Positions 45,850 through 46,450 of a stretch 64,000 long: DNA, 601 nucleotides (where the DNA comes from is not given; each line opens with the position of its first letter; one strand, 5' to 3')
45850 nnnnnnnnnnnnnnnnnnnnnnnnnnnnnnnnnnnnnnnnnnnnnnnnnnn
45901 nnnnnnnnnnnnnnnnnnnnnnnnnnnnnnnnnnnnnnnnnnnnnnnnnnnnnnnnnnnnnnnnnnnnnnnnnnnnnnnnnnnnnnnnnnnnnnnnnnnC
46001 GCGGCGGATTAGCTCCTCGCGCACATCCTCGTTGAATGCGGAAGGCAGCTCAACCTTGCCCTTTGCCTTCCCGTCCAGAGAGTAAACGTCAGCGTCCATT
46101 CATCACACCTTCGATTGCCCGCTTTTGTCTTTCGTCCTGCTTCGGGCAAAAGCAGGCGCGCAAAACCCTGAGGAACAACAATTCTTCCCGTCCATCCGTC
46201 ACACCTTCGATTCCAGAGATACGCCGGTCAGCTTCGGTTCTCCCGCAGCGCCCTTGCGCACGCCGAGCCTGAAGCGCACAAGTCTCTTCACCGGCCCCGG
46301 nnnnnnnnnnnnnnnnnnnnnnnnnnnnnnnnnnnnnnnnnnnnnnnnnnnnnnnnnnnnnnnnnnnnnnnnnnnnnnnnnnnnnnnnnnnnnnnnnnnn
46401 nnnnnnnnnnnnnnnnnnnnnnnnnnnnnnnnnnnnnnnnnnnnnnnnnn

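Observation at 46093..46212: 96-nt insertion splits the rpl3-rpl4 junction and duplicates stop, SD and start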

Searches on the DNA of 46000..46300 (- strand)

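Call 29: search_rna_families(source=window, start=46000, end=46300, threshold=evalue, max_evalue=10)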
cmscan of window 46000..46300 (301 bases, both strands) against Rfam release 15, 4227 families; matches with E-value up to 10: 0.
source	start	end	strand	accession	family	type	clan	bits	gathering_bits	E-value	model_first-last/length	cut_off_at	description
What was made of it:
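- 46117..46172 (-): Family-B repeat copy E1. It has a conserved 5' leader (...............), an 11-bp stem (46157-46147 pairing with 46127-46117) and a 19-nt variable loop. No Rfam match (call 29).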

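Call 33: build_rna_model(alignment_id=A2, structure=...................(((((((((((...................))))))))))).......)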
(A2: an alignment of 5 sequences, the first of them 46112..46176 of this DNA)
Model R1 built from alignment A2 (5 sequences, 67 columns); structure: as given.
model positions 66; base pairs 11; branch points 0; effective number of sequences 2.99; information 0.85 bits per position. Calibrated on 0.2 Mb of random sequence (short: E-values are rough).
structure used (alignment columns):
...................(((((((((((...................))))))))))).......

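Call 34: search_with_rna_model(model_id=R1, sources=[window, L093, L096, L099, L094, L100, L011, L012, L013, L014, L015, L016, L017, L018, L019, L020, L021, L022, L023, L024, L025, L026, L027, L028, L029, L030], max_evalue=10)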
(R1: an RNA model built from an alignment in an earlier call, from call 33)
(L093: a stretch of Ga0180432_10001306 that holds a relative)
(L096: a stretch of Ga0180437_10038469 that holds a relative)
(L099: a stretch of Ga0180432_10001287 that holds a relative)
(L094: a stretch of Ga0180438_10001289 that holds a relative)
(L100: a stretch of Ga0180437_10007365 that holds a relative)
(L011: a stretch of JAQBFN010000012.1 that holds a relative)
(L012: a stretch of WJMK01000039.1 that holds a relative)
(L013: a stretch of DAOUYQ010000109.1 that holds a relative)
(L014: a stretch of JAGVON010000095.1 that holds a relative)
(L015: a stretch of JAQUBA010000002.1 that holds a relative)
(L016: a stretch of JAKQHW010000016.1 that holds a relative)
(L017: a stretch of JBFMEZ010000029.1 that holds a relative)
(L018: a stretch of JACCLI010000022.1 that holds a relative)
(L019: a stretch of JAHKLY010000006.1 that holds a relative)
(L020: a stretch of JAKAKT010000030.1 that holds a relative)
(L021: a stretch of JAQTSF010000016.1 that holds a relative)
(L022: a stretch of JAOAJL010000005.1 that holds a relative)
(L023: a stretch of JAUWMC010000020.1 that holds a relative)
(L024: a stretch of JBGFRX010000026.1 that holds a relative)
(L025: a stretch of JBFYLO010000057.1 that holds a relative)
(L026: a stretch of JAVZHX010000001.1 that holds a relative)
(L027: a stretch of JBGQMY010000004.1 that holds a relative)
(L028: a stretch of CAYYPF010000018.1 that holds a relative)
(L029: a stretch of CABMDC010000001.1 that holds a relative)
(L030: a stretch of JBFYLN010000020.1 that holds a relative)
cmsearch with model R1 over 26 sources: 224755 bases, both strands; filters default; matches with E-value up to 10: 34.
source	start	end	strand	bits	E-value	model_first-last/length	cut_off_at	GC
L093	13746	13811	-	82.8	6.3e-23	1-66/66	no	0.58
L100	9423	9488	-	82.8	6.3e-23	1-66/66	no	0.58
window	46111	46176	-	82.3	9e-23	1-66/66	no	0.56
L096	1066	1131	+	80.6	2.8e-22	1-66/66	no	0.58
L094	907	972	+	80.6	2.8e-22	1-66/66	no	0.58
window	30613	30678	+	79.8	4.9e-22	1-66/66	no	0.61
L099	2407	2471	+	76.6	4.6e-21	1-66/66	no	0.51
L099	2420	2479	-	20.5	0.0004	1-66/66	no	0.52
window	46117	46158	+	12.9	0.084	20-61/66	no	0.6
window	30631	30672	-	12.6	0.1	20-61/66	no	0.6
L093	13902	13933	-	12.3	0.13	1-66/66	no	0.56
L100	9579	9610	-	12.3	0.13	1-66/66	no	0.56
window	28989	29020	-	12.1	0.14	1-66/66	no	0.72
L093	13752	13793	+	11.6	0.21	20-61/66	no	0.55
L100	9429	9470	+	11.6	0.21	20-61/66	no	0.55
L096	1078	1137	-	11.2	0.27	1-66/66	no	0.57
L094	919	978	-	11.2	0.27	1-66/66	no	0.57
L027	4719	4795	-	10.3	0.5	1-66/66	no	0.66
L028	4400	4445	+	10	0.6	1-66/66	no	0.43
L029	5201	5236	+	9.5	0.86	1-66/66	no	0.61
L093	900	974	-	8.4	1.9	1-66/66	no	0.73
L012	6484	6498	+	8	2.5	1-66/66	no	0.6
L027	904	931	+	7.4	3.8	1-66/66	no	0.46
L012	6459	6496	-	7.4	3.9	1-66/66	no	0.61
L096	1735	1783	+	7.2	4.2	1-66/66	no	0.69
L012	3373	3412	-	7.2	4.3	1-66/66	no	0.65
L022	1226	1252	+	6.9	5.4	1-66/66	no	0.56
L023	3301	3315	+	6.8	5.9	1-66/66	no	0.67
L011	6412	6426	+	6.8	5.9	1-66/66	no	0.67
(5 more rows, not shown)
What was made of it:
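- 46117..46172 (-): Model R1 scores 82 bits (call 34).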

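Call 41: search_with_rna_model(model_id=R1, sources=[L102, L001, L002], max_evalue=1)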
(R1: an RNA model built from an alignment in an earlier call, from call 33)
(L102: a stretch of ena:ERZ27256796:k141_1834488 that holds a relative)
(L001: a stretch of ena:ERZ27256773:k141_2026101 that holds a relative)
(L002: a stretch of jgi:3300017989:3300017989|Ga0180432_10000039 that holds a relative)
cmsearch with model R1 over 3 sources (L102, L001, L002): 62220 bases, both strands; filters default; matches with E-value up to 1: 10.
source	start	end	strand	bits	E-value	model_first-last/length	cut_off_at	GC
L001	9924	9989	+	82.3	2.5e-23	1-66/66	no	0.56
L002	9924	9989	+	82.3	2.5e-23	1-66/66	no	0.56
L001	9942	9983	-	12.9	0.023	20-61/66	no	0.6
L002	9942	9983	-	12.9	0.023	20-61/66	no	0.6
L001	6993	7027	+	9.2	0.29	1-66/66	no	0.6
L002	6993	7027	+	9.2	0.29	1-66/66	no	0.6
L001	20403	20424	+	9.2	0.29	26-54/66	no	0.59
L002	20403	20424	+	9.2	0.29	26-54/66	no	0.59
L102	5238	5270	-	9.2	0.3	1-66/66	no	0.73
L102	9728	9752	+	7.6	0.89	28-52/66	no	0.52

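Call 52: search_with_rna_model(model_id=R1, sources=[L105], max_evalue=1)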
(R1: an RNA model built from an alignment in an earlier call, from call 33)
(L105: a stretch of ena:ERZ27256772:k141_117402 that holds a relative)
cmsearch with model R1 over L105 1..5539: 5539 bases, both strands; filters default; matches with E-value up to 1: 0.
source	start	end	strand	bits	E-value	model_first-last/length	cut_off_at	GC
